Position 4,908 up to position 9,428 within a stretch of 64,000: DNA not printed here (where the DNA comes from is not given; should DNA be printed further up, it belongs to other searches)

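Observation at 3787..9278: Candidate undescribed two-gene system: DUF4143-type AAA ATPase with its 3' end overlapped by the start of a 1406-aa STAND-like NTPase-nuclease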

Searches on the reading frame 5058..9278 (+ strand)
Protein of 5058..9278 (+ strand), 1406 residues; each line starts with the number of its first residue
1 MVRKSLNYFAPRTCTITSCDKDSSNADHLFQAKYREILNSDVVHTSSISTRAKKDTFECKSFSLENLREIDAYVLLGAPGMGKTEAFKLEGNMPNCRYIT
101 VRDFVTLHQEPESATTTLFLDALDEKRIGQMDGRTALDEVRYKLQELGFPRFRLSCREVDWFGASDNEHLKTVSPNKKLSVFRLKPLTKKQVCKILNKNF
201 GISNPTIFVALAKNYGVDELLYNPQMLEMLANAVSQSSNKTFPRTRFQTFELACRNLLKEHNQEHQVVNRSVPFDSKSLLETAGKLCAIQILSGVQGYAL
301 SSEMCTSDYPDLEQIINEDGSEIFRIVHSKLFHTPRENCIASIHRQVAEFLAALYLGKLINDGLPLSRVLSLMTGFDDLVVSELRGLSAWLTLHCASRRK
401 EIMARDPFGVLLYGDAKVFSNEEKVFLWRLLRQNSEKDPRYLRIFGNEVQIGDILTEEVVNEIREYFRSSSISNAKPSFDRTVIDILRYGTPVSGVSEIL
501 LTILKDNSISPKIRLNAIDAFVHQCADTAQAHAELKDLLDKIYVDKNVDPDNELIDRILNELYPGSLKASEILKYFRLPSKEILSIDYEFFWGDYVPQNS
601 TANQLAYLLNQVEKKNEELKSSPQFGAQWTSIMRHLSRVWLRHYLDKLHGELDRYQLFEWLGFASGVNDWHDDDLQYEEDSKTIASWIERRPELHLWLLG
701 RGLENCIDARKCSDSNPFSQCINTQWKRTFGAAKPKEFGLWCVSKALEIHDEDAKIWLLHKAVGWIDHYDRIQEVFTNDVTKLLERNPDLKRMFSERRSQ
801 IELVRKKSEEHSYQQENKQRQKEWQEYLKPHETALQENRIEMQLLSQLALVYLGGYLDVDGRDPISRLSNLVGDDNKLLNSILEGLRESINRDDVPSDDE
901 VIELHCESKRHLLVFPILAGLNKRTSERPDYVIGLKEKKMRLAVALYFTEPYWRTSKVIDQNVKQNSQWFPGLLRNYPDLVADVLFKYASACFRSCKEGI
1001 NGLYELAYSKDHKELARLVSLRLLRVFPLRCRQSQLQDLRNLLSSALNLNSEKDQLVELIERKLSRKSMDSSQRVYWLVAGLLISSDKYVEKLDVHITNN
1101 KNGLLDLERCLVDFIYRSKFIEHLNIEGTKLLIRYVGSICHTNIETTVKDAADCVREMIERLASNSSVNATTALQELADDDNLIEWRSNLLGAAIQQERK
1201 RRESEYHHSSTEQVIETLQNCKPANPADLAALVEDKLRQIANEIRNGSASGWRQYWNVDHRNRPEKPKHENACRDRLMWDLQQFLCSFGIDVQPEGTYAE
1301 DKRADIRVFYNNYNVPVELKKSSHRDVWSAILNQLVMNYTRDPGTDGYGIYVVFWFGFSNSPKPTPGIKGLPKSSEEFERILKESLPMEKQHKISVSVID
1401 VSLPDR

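Call 7: search_protein_families(library=pfam, proteins=[window:5058-9278:+], max_evalue=0.01)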
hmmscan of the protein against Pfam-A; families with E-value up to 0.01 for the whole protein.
window:5058-9278:+ (1406 aa): 0 families

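Call 8: search_protein_families(library=padloc, proteins=[window:5058-9278:+], max_evalue=1)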
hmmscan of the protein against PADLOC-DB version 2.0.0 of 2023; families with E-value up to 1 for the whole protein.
window:5058-9278:+ (1406 aa): 2 families
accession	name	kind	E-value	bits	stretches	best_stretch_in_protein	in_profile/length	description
PDLC03773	RT_UG34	-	0.011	12.7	1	755-868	387-494/512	DRT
PDLC00940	Cas3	-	0.13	10.4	1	1011-1089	100-175/178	CRISPR-associated endonuclease Cas3-HD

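Call 9: search_protein_families(library=ncbifam, proteins=[window:5058-9278:+], max_evalue=0.1)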
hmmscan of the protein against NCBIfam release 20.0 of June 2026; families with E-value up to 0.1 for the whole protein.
window:5058-9278:+ (1406 aa): 2 families
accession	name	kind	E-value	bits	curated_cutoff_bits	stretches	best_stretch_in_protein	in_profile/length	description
NF058535.1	antiphage_EruA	equivalog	6.9e-270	899.1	1000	1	63-1402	17-1318/1318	NACHT domain-containing antiphage protein EruA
NF058534.1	antiphage_HyoA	equivalog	3.3e-56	190.7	1200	3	172-828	194-840/1430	NACHT domain-containing antiphage protein HyoA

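Call 15: find_homologous_proteins(query=window:5058-9278:+, max_evalue=0.001)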
Query window:5058-9278:+ (1406 aa): 1267 proteins with E <= 0.001 among 8000 candidates; the best 120 are listed.
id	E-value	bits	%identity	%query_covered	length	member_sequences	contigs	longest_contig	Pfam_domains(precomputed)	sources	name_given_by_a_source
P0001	0.0e+0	3239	100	100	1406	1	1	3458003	PF28130.1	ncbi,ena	-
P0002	0.0e+0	1761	57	100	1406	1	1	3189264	PF28130.1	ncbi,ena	-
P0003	0.0e+0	1730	56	100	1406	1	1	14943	PF28130.1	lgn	-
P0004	0.0e+0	1712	55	100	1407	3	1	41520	PF28130.1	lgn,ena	-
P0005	0.0e+0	1702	55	100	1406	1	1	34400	PF28130.1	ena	-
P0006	0.0e+0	1420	48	100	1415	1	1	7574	PF28130.1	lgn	-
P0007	0.0e+0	1379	48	100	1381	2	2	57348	PF28130.1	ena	-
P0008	0.0e+0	1372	48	100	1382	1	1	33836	PF28130.1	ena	-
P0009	0.0e+0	1358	46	100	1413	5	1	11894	PF28130.1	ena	-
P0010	0.0e+0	1358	47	100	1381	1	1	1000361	PF28130.1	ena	-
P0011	0.0e+0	1358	50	87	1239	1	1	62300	-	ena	-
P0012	0.0e+0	1355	47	100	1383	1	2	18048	PF28130.1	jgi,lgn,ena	-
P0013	0.0e+0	1354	48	100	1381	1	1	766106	PF28130.1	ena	-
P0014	0.0e+0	1354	47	100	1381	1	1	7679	PF28130.1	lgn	-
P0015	0.0e+0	1349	47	100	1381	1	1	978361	PF28130.1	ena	-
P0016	0.0e+0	1342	47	100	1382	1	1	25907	PF28130.1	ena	-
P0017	0.0e+0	1330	47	100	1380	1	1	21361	PF28130.1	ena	-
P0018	0.0e+0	1328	47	100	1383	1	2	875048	PF28130.1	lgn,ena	-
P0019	0.0e+0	1318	48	95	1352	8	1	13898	PF28130.1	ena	-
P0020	0.0e+0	1312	47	100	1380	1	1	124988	PF28130.1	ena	-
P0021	0.0e+0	1296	45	100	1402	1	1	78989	-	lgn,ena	-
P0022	0.0e+0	1285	46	100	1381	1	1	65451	PF28130.1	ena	-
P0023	0.0e+0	1254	44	100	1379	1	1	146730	PF28130.1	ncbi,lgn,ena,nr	ncbi:MAG: hypothetical protein OXI60_09785 [Acidiferrobacterales bacterium]|nr:hypothetical protein 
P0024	0.0e+0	1148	41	100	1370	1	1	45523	PF28130.1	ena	-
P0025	0.0e+0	1144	41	100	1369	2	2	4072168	PF28130.1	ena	-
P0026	0.0e+0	1126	50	47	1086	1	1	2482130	PF28130.1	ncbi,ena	-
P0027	0.0e+0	1124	41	100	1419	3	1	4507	PF28130.1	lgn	-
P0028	0.0e+0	1116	42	96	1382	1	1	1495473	PF28130.1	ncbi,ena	-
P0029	0.0e+0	1116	42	97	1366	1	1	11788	PF28130.1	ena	-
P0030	0.0e+0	1114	40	100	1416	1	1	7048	PF28130.1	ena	-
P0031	0.0e+0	1108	41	97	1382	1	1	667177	PF28130.1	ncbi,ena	-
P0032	0.0e+0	1108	40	100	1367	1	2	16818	PF28130.1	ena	-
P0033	0.0e+0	1106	41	100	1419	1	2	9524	PF28130.1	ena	-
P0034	0.0e+0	1104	41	99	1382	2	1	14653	PF28130.1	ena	-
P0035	0.0e+0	1104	41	97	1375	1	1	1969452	PF28130.1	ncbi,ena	-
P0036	0.0e+0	1090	40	97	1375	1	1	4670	PF28130.1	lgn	-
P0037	0.0e+0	1086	40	97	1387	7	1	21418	PF28130.1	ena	-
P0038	0.0e+0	1086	42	97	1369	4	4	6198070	PF28130.1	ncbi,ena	-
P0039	0.0e+0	1082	42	96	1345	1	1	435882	PF28130.1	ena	-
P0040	0.0e+0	1081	41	96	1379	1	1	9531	PF28130.1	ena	-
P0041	0.0e+0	1075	40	95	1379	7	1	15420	PF28130.1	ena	-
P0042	0.0e+0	1073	40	100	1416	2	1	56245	PF28130.1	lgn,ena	-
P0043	0.0e+0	1073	40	98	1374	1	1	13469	PF28130.1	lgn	-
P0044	0.0e+0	1072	41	95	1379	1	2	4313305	PF28130.1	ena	-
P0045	0.0e+0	1068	40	97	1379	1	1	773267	PF28130.1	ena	-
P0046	0.0e+0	1067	40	98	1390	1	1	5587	PF28130.1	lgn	-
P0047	0.0e+0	1066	40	97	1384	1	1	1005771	PF28130.1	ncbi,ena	-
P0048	0.0e+0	1066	40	97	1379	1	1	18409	PF28130.1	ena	-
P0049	0.0e+0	1063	41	96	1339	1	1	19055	PF28130.1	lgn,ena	-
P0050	0.0e+0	1062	40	97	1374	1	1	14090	PF28130.1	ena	-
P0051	0.0e+0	1062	40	96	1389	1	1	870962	PF28130.1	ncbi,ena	-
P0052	0.0e+0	1062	40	96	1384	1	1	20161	PF28130.1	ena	-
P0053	0.0e+0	1062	41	96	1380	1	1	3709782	PF28130.1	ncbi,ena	-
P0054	0.0e+0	1061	41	96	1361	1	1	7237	PF28130.1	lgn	-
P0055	0.0e+0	1060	40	97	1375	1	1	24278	PF28130.1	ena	-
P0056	0.0e+0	1056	40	97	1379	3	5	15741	PF28130.1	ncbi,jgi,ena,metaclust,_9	metaclust:\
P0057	0.0e+0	1056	39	97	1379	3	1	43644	PF28130.1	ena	-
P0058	0.0e+0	1056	41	97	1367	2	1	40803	PF28130.1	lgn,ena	-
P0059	0.0e+0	1055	39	97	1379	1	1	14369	PF28130.1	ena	-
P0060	0.0e+0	1055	40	96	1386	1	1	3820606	PF28130.1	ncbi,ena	-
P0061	0.0e+0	1055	41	96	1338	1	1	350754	PF28130.1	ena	-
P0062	0.0e+0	1054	39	96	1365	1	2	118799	PF28130.1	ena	-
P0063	0.0e+0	1054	40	95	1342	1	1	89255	PF28130.1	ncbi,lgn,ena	-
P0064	0.0e+0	1053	40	96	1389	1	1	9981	PF28130.1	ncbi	-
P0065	0.0e+0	1053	39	96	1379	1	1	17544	PF28130.1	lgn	-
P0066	0.0e+0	1051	40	96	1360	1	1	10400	PF28130.1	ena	-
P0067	0.0e+0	1051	39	96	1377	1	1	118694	PF28130.1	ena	-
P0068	0.0e+0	1050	39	98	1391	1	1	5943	PF28130.1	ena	-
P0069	0.0e+0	1050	39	96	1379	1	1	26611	PF28130.1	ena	-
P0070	0.0e+0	1050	39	97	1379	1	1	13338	PF28130.1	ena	-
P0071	0.0e+0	1050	41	97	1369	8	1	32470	PF28130.1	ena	-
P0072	0.0e+0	1049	39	97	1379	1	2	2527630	PF28130.1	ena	-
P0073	0.0e+0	1048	39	96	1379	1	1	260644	PF28130.1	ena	-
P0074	0.0e+0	1048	39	95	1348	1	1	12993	PF28130.1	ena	-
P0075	0.0e+0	1047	39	96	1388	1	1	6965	PF28130.1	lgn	-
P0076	0.0e+0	1046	39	97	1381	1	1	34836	PF28130.1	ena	-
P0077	0.0e+0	1045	39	97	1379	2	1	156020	PF28130.1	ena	-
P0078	0.0e+0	1045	39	97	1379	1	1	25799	PF28130.1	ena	-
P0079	0.0e+0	1045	38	100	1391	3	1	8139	PF28130.1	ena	-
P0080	0.0e+0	1045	41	97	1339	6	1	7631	PF28130.1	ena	-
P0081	0.0e+0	1044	39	97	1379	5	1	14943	PF28130.1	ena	-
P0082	0.0e+0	1044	39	100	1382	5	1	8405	PF28130.1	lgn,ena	-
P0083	0.0e+0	1042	39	97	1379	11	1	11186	PF28130.1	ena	-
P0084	0.0e+0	1041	39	95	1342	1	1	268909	PF28130.1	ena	-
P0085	0.0e+0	1041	39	95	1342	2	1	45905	PF28130.1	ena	-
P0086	0.0e+0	1041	39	97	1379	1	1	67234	PF28130.1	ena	-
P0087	0.0e+0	1040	40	97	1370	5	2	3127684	PF28130.1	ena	-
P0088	0.0e+0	1039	40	96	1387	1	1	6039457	PF28130.1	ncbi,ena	-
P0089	0.0e+0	1039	39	96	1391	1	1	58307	PF28130.1,PF13521.13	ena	-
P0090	0.0e+0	1038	40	99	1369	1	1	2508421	PF28130.1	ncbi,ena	-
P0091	0.0e+0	1038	39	96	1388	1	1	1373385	PF28130.1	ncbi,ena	-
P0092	0.0e+0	1038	39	97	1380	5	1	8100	PF28130.1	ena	-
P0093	0.0e+0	1038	41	96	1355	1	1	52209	PF28130.1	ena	-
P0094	0.0e+0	1037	39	97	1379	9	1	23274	PF28130.1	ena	-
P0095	0.0e+0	1037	40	97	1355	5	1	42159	PF28130.1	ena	-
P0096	0.0e+0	1037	40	97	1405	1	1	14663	PF28130.1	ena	-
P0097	0.0e+0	1036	39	96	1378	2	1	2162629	PF28130.1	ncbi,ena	-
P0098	0.0e+0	1036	39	97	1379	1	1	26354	PF28130.1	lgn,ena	-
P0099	0.0e+0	1034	39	96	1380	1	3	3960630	PF28130.1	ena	-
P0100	0.0e+0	1034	39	96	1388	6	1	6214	PF28130.1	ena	-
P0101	0.0e+0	1033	38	100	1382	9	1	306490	PF28130.1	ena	-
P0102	0.0e+0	1033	38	97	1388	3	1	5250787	PF28130.1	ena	-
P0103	0.0e+0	1033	39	95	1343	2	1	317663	PF28130.1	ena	-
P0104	0.0e+0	1032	45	43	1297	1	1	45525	PF28130.1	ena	-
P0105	0.0e+0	1032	41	96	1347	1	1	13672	PF28130.1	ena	-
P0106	0.0e+0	1031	40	95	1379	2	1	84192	PF28130.1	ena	-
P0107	0.0e+0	1031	40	97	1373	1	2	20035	PF28130.1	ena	-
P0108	0.0e+0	1031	39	96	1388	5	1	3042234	PF28130.1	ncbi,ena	-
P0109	0.0e+0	1031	39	96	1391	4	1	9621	PF28130.1,PF13521.13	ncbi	-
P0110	0.0e+0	1031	39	96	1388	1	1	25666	PF28130.1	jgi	-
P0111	0.0e+0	1030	38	97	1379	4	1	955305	PF28130.1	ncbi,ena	-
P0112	0.0e+0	1030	40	97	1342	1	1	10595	PF28130.1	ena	-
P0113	0.0e+0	1029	41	97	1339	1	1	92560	PF28130.1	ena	-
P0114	0.0e+0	1029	39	97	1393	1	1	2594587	PF28130.1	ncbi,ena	-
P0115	0.0e+0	1027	40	99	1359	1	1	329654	PF28130.1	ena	-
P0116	0.0e+0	1027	39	97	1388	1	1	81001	PF28130.1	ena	-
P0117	0.0e+0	1027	39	99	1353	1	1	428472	PF28130.1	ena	-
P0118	0.0e+0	1026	39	96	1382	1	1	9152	PF28130.1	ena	-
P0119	0.0e+0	1025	40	96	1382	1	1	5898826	PF28130.1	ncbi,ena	-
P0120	0.0e+0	1025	39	95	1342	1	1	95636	PF28130.1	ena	-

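Call 16: find_encoding_contigs(protein=P0001, flank=10000, max_places=3)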
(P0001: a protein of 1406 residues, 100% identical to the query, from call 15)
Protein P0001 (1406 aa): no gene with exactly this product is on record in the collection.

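Call 17: find_encoding_contigs(protein=P0002, flank=10000, max_places=3)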
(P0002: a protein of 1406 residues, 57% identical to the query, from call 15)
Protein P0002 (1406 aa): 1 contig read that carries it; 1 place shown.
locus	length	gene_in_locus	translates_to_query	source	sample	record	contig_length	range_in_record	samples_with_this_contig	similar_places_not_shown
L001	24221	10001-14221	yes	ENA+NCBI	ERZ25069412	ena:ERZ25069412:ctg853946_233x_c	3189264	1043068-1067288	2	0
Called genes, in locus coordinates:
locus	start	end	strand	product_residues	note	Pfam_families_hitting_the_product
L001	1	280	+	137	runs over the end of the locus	PF03653:UPF0093, PF05425:CopD (weak)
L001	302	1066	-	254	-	PF06764:DUF1223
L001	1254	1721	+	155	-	PF00588:SpoU_methylase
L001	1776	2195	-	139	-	PF00903:Glyoxalase, PF13669:Glyoxalase_4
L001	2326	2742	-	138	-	PF00581:Rhodanese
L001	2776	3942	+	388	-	PF01551:Peptidase_M23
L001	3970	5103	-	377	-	PF04107:GCS2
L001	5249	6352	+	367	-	PF00155:Aminotran_1_2, PF01212:Beta_elim_lyase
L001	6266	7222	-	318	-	PF00491:Arginase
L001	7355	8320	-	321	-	PF06089:Asparaginase_II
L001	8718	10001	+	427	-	PF01637:ATPase_2 (weak), PF13173:AAA_14, PF13635:DUF4143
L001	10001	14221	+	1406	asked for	PF28130:DUF8371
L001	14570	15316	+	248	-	PF00378:ECH_1, PF16113:ECH_2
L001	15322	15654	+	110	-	-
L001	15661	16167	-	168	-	PF04073:tRNA_edit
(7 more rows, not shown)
